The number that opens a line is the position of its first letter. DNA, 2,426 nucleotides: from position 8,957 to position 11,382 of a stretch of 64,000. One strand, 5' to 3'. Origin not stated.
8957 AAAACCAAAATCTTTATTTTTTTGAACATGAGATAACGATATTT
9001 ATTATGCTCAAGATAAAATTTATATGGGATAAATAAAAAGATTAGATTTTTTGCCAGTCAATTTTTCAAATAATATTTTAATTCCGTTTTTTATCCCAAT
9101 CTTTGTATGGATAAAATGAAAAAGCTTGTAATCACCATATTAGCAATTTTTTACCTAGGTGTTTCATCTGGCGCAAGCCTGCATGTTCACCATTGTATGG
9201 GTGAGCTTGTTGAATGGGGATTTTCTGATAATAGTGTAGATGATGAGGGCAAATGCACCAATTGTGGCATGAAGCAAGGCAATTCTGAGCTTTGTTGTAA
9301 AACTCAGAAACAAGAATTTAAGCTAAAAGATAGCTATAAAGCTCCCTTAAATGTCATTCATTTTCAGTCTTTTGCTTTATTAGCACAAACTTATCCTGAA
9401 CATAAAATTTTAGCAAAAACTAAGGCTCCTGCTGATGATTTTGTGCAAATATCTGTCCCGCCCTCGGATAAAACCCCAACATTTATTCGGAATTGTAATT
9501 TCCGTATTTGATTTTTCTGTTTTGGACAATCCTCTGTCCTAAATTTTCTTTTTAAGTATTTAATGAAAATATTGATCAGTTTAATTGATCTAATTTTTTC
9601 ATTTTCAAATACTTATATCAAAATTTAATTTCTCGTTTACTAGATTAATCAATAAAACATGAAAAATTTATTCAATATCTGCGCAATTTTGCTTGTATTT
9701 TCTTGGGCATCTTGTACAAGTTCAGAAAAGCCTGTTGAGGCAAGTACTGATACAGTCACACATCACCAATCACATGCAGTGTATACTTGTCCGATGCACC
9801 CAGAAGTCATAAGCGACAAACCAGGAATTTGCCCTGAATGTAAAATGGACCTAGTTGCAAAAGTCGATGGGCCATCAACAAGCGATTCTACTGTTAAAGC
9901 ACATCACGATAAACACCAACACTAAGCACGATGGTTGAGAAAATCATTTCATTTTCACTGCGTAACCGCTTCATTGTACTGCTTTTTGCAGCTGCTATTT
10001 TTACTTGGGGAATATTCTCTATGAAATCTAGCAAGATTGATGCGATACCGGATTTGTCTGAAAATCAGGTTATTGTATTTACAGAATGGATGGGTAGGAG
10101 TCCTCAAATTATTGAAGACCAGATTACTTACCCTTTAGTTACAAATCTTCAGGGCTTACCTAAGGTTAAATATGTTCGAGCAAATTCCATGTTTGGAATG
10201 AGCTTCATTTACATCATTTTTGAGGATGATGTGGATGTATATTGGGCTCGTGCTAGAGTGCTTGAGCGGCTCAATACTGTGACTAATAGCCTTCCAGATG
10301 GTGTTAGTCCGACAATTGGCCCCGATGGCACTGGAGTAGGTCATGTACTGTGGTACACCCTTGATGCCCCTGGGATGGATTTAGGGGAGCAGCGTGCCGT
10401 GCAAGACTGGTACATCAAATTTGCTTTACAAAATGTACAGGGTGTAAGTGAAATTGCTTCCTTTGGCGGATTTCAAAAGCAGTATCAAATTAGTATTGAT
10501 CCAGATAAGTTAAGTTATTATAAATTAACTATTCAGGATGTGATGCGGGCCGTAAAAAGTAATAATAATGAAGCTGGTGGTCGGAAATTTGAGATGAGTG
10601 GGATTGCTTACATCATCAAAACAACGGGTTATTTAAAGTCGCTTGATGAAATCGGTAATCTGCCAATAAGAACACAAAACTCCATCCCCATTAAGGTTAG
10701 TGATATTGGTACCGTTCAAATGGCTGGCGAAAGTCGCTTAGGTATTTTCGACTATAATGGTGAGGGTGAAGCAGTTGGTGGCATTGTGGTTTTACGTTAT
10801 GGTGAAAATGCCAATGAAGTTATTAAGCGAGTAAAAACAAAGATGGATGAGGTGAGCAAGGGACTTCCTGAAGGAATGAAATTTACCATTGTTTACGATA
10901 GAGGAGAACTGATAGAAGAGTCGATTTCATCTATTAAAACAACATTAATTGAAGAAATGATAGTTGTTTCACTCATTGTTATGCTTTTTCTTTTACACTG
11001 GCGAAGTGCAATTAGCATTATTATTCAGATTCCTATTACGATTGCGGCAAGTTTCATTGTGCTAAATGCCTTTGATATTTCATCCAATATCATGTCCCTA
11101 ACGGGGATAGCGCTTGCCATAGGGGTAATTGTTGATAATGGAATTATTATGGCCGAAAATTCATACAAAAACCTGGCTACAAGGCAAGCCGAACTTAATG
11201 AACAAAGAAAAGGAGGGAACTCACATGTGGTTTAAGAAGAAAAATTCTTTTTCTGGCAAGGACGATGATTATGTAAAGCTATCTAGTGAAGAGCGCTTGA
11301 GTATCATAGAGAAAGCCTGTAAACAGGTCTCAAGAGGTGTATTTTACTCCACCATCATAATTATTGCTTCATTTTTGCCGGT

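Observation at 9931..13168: CusA-type RND pump encoded as two genes, split in the TM4-TM5 cytoplasmic loop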

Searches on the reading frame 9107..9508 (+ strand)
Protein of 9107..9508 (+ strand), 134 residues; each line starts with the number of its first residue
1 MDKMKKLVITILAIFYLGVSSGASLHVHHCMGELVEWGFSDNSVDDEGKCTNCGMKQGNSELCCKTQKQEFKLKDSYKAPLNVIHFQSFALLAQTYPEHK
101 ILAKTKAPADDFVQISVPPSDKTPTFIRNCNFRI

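Call 4: search_protein_families(library=ncbifam, proteins=[window:9107-9508:+])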
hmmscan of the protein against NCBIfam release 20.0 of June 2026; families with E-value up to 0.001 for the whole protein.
window:9107-9508:+ (134 aa): 1 family
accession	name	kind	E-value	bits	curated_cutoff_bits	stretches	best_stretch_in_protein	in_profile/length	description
NF047658.1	HYC_CC_PP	subfamily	6.4e-08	33.1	28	1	5-101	1-99/131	HYC_CC_PP family protein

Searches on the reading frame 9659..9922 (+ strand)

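Call 4: search_protein_families(library=ncbifam, proteins=[window:9659-9922:+])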
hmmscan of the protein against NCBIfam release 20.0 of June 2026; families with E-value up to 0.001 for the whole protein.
window:9659-9922:+ (88 aa): 2 families
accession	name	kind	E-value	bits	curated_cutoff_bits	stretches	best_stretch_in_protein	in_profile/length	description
NF007303.0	PRK09783.1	subfamily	2.2e-05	23.1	390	1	9-78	20-86/414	copper/silver efflux system membrane fusion protein CusB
NF050142.1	PG1828_fam_lipo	equivalog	4.2e-05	24.2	50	1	1-37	1-37/59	PG1828 family lipoprotein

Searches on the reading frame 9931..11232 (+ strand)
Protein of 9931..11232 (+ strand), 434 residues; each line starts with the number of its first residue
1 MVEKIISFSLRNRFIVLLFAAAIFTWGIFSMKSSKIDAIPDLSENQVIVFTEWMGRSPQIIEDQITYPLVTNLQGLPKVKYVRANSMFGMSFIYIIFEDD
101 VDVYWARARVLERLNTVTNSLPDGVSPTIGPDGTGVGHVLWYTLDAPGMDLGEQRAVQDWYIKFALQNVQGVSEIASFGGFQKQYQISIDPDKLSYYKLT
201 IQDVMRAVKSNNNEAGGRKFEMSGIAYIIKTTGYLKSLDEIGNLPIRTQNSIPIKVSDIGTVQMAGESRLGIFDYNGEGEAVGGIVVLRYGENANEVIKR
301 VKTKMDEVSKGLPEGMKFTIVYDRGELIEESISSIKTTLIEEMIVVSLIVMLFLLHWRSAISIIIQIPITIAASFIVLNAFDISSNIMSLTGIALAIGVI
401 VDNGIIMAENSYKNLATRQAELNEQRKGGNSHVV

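Call 4: search_protein_families(library=ncbifam, proteins=[window:9931-11232:+])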
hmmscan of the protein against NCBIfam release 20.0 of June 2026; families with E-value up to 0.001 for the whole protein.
window:9931-11232:+ (434 aa): 12 families
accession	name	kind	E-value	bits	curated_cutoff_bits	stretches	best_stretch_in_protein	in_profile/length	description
TIGR00914.1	2A0601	subfamily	8.2e-139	464.2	701.45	1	1-424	1-430/1051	CusA/CzcA family heavy metal efflux RND transporter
NF033617.1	RND_permease_2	subfamily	1.3e-66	225.4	1250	1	15-417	10-414/1009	multidrug efflux RND transporter permease subunit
NF000282.2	RND_permease_1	subfamily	9.3e-65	219.1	1250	1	18-413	13-417/1029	multidrug efflux RND transporter permease subunit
TIGR00915.1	2A0602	subfamily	3.4e-53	180.8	940.35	1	19-415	15-420/1050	efflux RND transporter permease subunit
NF007131.0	PRK09577.1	equivalog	4.1e-46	157.2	1768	1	19-415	15-419/1045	multidrug efflux RND transporter permease subunit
NF007842.1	PRK10555.1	equivalog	5.1e-43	147.1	1854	1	19-413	15-418/1036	multidrug efflux RND transporter permease AcrD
NF000037.1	RND_perm_OqxB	exception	4.1e-40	137.4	2200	1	18-422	16-430/1050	multidrug efflux RND transporter permease subunit OqxB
NF007133.0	PRK09579.1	equivalog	5.6e-39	133.4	1763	1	20-421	18-419/1017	multidrug efflux RND transporter permease subunit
NF011706.2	PRK15127.1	equivalog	2e-34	118.7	2150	1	22-416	18-421/1049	multidrug efflux RND transporter permease subunit AcrB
NF007798.0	PRK10503.1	equivalog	1.8e-33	115.3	1584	1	16-427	23-435/1040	MdtB/MuxB family multidrug efflux RND transporter permease subunit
NF007905.0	PRK10614.1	equivalog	4e-30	104.2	1774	1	15-416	13-415/1025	multidrug efflux RND transporter permease subunit MdtC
TIGR00921.1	2A067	subfamily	0.00054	18.1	351.9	1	325-410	576-658/733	hydrophobe/amphiphile efflux-3 (HAE3) family transporter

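Call 9: find_homologous_proteins(query=window:9931-11232:+)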
Query window:9931-11232:+ (434 aa): 8000 proteins with E <= 0.001 among 8000 candidates; the best 120 are listed.
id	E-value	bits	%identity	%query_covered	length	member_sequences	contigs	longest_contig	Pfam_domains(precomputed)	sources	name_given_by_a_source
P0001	3.3e-270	914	96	100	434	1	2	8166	PF00873.26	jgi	jgi:CzcA family heavy metal efflux pump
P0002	5.1e-270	913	96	100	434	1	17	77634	PF00873.26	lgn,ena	-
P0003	1.1e-269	912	96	100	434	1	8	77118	PF00873.26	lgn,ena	-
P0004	1.9e-269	911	96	100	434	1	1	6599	PF00873.26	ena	-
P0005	3.0e-269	911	95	100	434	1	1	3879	PF00873.26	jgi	jgi:CzcA family heavy metal efflux pump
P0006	6.6e-269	909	95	100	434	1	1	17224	PF00873.26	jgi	-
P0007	1.1e-268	909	95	100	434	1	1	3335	PF00873.26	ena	-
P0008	1.8e-268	908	95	100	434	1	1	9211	PF00873.26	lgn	-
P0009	2.9e-268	907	96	100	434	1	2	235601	PF00873.26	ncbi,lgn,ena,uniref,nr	ncbi:putative cation efflux system protein CusA-like [Daphnia sinensis]|uniref:Cation efflux system 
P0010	6.5e-268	906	95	100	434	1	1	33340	PF00873.26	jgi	jgi:CzcA family heavy metal efflux pump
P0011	1.9e-267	905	95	100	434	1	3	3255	PF00873.26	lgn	-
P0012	4.0e-267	904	95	100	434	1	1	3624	PF00873.26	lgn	-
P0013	5.9e-267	903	95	100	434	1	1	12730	PF00873.26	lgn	-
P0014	3.7e-266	900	94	100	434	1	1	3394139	PF00873.26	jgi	jgi:CzcA family heavy metal efflux pump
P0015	3.3e-263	891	94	100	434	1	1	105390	PF00873.26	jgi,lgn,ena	jgi:CzcA family heavy metal efflux pump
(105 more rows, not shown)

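Call 13: search_solved_structures(query=window:9931-11232:+, show_alignments=1, max_evalue=1e-30)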
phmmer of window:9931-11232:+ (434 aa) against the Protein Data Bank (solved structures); distinct sequences matched with E-value up to 1e-30: 76 (the best 60 are shown).
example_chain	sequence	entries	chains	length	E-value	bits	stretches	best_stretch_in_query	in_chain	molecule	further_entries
4dnr_A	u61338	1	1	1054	2.1e-121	408.7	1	1-418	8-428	Cation efflux system protein CusA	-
3t51_A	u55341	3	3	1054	4.1e-121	407.8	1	1-418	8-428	Cation efflux system protein CusA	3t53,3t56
3k07_A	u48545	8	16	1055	4.1e-121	407.7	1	1-418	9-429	Cation efflux system protein cusA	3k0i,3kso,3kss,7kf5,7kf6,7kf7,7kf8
4dop_A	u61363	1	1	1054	5.7e-121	407.3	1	1-418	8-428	Cation efflux system protein CusA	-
3ne5_A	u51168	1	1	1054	1.1e-120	406.3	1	2-418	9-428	Cation efflux system protein cusA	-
4dnt_A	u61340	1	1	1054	5.3e-120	404.1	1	1-418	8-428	Cation efflux system protein CusA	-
4k0e_A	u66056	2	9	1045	1e-76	261.5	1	1-414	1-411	Heavy metal cation tricomponent efflux pump ZneA(CzcA-like)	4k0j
7b8p_A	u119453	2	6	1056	9.7e-47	162.8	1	8-418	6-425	Efflux pump membrane transporter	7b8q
6ows_A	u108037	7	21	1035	1.1e-46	162.7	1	8-418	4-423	Efflux pump membrane transporter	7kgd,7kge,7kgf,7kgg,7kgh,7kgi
9e9f_B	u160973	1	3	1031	2.3e-45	158.3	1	20-416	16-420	Efflux pump membrane transporter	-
8z1u_A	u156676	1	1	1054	2.6e-45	158.1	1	20-416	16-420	Efflux pump membrane transporter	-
22xk_B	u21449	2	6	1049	7.8e-45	156.5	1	18-417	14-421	MexBYB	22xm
7cz9_A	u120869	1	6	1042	8.8e-43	149.8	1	17-419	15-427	Efflux pump membrane transporter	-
8zxs_A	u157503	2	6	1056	9.3e-43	149.7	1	17-419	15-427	Efflux pump membrane transporter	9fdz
7m4p_A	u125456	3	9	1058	4.6e-42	147.4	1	13-413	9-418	Efflux pump membrane transporter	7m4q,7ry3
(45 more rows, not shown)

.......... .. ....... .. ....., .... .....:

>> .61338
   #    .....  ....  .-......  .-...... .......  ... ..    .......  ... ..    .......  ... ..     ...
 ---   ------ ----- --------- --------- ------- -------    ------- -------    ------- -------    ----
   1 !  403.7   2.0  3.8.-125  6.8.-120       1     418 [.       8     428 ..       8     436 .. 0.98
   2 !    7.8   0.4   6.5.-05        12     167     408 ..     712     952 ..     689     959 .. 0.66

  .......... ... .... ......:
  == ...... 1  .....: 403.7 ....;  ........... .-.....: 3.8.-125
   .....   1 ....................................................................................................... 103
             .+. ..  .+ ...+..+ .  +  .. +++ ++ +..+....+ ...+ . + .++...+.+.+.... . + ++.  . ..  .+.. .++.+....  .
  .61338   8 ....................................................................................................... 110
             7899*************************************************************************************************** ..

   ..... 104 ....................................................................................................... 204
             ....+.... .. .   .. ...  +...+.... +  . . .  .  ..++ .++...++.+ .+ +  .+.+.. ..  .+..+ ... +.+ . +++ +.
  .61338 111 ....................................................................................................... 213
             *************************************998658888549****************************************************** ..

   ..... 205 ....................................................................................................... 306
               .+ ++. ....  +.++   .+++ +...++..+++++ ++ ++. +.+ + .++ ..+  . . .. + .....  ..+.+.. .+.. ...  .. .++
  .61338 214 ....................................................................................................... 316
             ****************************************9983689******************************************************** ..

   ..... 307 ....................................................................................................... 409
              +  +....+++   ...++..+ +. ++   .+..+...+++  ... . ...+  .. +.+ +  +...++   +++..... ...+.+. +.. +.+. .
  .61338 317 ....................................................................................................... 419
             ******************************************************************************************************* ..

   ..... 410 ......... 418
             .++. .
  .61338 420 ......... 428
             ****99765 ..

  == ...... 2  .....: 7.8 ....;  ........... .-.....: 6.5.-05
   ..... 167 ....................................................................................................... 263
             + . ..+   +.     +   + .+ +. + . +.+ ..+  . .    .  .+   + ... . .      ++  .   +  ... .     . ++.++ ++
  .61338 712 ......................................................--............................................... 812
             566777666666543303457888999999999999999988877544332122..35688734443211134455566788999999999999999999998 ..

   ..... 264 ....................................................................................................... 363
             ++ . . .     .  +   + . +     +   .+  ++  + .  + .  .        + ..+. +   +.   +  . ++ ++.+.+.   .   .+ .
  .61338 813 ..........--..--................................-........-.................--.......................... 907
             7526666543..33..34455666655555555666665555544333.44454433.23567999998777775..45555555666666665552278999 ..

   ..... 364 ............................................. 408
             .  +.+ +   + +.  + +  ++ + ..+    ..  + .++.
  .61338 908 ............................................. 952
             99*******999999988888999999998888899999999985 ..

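Call 62: search_protein_representatives(protein=window:9931-11232:+)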
Query: 434 residues. Proteins with E-value up to 0.001 (for the whole library): 38431; up to 1e-10: 20592; up to 1e-30: 4075. The best 150 are listed.
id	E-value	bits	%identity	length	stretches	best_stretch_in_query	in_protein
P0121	4.8e-188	641.4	66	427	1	1-423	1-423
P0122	7.8e-149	512.3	46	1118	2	1-421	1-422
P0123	2.8e-134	464.3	50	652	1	21-419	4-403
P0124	4.1e-130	450.6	51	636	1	1-419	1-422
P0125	5.1e-128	443.7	43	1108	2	1-428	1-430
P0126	1.2e-125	435.9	42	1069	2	3-423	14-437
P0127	7.1e-125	433.4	72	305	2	65-288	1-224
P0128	1.9e-123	428.6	49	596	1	1-417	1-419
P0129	2.6e-123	428.2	46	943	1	1-416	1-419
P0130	1.0e-121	422.9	39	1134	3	2-417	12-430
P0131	1.5e-121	422.4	47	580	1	1-416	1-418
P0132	1.7e-121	422.2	47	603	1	1-430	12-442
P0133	7.5e-121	420.1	36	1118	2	5-420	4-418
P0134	8.1e-121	420.0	47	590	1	1-415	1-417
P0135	1.5e-120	419.1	47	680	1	2-418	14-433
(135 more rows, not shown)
